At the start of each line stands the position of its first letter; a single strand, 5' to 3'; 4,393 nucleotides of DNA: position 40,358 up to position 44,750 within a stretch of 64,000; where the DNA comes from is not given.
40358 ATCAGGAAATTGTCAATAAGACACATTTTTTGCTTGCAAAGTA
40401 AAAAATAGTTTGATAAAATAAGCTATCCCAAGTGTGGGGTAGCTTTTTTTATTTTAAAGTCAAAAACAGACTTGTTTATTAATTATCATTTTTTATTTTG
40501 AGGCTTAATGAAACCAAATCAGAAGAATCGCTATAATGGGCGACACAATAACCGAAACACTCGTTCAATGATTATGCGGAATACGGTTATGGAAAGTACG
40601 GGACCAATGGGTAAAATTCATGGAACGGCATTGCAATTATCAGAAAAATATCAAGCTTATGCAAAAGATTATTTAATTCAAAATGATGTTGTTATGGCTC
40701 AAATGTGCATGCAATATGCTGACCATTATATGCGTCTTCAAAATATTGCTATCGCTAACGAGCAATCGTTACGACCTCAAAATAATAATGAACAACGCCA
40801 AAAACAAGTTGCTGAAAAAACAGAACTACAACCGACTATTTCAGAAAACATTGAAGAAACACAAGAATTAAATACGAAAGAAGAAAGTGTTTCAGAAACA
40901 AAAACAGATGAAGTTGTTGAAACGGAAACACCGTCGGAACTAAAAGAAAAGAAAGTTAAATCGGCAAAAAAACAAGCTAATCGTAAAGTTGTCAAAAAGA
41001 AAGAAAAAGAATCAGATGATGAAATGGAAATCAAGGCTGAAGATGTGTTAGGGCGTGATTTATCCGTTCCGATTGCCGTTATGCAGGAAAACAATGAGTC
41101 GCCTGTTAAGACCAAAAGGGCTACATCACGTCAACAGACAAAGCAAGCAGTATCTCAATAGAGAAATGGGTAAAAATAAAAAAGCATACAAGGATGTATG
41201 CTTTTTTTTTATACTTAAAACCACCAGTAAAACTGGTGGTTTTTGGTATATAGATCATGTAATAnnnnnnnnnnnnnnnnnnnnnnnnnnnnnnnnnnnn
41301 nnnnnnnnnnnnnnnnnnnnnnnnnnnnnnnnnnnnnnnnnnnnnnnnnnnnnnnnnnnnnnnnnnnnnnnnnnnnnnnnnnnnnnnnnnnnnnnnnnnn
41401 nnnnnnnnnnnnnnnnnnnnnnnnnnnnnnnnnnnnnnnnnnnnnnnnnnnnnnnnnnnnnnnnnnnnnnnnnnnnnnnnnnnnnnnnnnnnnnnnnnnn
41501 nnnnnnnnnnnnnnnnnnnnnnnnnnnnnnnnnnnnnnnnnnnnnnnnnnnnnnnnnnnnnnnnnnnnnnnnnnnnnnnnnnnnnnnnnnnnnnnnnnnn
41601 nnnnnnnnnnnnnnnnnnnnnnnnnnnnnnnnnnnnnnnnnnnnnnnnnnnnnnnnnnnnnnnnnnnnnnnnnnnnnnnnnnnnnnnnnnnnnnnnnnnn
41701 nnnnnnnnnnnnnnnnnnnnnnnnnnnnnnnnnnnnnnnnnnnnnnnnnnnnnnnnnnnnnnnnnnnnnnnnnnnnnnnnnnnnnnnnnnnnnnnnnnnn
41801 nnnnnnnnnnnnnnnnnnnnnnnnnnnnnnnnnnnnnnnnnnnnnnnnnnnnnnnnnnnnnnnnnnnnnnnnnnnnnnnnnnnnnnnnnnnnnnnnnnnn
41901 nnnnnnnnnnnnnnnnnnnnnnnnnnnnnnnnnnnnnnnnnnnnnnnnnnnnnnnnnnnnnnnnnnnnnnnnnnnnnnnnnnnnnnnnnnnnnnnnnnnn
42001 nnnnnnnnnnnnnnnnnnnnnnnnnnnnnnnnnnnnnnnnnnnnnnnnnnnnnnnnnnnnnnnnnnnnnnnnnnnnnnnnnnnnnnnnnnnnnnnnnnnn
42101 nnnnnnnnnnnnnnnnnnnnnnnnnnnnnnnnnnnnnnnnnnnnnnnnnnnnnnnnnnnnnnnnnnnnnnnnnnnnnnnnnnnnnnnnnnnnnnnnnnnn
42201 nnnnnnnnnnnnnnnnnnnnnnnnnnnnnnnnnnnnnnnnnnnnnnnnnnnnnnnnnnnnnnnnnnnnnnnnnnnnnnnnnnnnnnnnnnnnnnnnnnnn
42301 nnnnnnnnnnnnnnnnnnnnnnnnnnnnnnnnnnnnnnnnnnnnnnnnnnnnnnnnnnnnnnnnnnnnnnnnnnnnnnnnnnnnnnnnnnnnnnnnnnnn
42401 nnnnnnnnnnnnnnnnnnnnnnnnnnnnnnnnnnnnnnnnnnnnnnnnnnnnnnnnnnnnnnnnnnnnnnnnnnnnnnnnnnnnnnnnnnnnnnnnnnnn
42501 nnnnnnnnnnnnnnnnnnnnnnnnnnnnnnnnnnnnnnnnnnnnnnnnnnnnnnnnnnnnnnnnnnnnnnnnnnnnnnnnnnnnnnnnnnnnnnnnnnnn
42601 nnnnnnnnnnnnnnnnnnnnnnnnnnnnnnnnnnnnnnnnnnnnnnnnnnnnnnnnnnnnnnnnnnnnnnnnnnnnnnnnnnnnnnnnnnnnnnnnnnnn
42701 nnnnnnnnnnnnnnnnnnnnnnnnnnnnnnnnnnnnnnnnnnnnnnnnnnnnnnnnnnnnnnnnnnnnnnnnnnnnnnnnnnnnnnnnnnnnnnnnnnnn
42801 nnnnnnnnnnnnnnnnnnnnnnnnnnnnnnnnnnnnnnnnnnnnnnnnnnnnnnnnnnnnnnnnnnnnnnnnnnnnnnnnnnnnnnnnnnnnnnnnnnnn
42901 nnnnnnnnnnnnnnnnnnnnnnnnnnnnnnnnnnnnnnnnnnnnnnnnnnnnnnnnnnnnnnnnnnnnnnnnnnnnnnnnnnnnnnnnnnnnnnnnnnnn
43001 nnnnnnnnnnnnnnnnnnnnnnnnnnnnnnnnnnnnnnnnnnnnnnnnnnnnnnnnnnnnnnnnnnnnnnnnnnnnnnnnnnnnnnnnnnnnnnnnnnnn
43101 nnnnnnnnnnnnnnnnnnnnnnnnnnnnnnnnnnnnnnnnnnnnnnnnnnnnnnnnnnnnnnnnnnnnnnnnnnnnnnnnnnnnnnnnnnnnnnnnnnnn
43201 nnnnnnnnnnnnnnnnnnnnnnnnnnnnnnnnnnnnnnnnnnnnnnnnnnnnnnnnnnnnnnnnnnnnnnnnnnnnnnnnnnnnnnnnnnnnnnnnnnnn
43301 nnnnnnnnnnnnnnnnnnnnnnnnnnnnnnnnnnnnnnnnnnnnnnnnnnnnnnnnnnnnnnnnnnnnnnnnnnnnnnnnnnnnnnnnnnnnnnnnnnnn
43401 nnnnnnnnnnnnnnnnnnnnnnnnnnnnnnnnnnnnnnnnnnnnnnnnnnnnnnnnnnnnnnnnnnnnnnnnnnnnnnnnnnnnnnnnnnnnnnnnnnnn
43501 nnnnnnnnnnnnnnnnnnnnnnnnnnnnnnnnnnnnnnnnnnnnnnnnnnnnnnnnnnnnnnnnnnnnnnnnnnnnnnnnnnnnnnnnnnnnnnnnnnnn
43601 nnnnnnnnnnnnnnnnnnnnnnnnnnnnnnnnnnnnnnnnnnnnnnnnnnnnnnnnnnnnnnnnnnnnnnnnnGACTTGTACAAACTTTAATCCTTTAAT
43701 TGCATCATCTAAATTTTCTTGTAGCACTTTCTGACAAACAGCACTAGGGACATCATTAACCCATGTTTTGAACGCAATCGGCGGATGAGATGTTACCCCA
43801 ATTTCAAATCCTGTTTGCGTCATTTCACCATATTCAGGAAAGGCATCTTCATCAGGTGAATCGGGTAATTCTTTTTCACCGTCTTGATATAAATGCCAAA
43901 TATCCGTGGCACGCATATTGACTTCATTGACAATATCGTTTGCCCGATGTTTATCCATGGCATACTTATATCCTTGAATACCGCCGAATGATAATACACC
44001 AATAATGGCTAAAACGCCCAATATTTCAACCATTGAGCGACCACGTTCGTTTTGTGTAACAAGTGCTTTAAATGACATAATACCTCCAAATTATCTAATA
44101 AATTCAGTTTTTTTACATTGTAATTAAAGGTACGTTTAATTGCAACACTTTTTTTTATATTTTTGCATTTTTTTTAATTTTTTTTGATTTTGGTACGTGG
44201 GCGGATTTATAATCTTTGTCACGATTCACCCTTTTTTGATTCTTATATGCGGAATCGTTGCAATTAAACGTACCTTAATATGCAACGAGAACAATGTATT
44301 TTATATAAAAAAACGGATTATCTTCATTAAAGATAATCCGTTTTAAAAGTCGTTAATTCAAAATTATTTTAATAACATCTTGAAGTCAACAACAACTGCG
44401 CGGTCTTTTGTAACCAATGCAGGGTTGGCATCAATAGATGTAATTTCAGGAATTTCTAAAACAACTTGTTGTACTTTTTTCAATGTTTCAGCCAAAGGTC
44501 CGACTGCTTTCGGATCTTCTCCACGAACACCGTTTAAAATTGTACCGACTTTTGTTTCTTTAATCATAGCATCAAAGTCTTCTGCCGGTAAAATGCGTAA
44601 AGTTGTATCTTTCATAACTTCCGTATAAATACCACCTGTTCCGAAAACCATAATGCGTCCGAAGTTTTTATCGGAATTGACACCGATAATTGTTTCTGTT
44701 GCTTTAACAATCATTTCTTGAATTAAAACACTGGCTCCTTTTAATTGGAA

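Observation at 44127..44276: Candidate invertible promoter (inverton), apparently OFF, upstream of the giant Cys-rich pilin-like gene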

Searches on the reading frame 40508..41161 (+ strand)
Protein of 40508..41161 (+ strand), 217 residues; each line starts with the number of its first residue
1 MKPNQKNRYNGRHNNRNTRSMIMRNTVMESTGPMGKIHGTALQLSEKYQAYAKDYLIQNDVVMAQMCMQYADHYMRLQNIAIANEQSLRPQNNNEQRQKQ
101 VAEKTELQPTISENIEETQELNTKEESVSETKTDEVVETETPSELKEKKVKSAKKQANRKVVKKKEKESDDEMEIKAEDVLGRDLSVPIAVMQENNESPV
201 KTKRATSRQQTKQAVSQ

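Call 8: search_protein_families(library=pfam, proteins=[window:40508-41161:+], max_evalue=0.01)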
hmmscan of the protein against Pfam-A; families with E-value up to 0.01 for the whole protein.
window:40508-41161:+ (217 aa): 1 family
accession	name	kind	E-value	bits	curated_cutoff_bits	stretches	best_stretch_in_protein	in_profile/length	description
PF13763.11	DUF4167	-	1.2e-17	64.3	25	1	11-80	4-74/78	Domain of unknown function (DUF4167)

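Call 21: find_encoding_contigs(protein=window:40508-41161:+, flank=5000, max_places=10)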
Protein window:40508-41161:+ (217 aa): no gene with exactly this product is on record in the collection.

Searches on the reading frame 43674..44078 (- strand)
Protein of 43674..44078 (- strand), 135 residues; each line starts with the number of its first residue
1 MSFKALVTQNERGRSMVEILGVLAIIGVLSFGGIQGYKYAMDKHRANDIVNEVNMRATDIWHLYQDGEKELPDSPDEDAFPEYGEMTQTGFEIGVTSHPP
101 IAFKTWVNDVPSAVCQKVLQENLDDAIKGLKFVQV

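Call 63: search_protein_families(library=ncbifam, proteins=[window:43674-44078:-], max_evalue=10)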
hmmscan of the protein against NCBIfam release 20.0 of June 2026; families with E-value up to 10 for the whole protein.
seq(135 aa): 3 families
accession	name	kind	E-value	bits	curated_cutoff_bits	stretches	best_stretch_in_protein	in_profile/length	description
NF007800.0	PRK10506.1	equivalog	0.0032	17.3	158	1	8-53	5-50/163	prepilin peptidase-dependent protein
NF007862.0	PRK10574.1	equivalog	0.011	15.8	138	1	9-53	2-46/145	prepilin peptidase-dependent pilin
NF011170.0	PRK14572.1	equivalog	0.18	10.9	489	1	18-57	105-145/351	D-alanyl-alanine synthetase A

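Call 84: search_protein_families(library=pfam, proteins=[window:43674-44078:-], max_evalue=10)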
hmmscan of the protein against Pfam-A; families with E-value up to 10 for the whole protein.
seq(135 aa): 2 families
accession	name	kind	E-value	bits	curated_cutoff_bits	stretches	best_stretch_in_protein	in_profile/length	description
PF07963.17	N_methyl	-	0.091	12.8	21.2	1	10-31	3-24/27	Prokaryotic N-terminal methylation motif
PF23758.1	TPR_HPS5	-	0.26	10.5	27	1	32-86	56-110/385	HPS5 TPR domain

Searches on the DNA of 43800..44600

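Call 71: search_rna_families(source=window, start=43800, end=44600, threshold=evalue, max_evalue=1)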
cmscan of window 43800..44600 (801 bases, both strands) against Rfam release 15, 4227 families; matches with E-value up to 1: 2.
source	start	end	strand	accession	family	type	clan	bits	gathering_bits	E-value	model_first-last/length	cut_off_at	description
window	44283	44346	+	RF02427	SpF10_sRNA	Gene; sRNA;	-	21.8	60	0.17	1-57/57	no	Streptococcus sRNA SpF10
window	44306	44506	-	RF02637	EF0408_EF0409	Gene; sRNA;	-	14.8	440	0.22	1-412/412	no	Enterococcus sRNA EF0408_EF0409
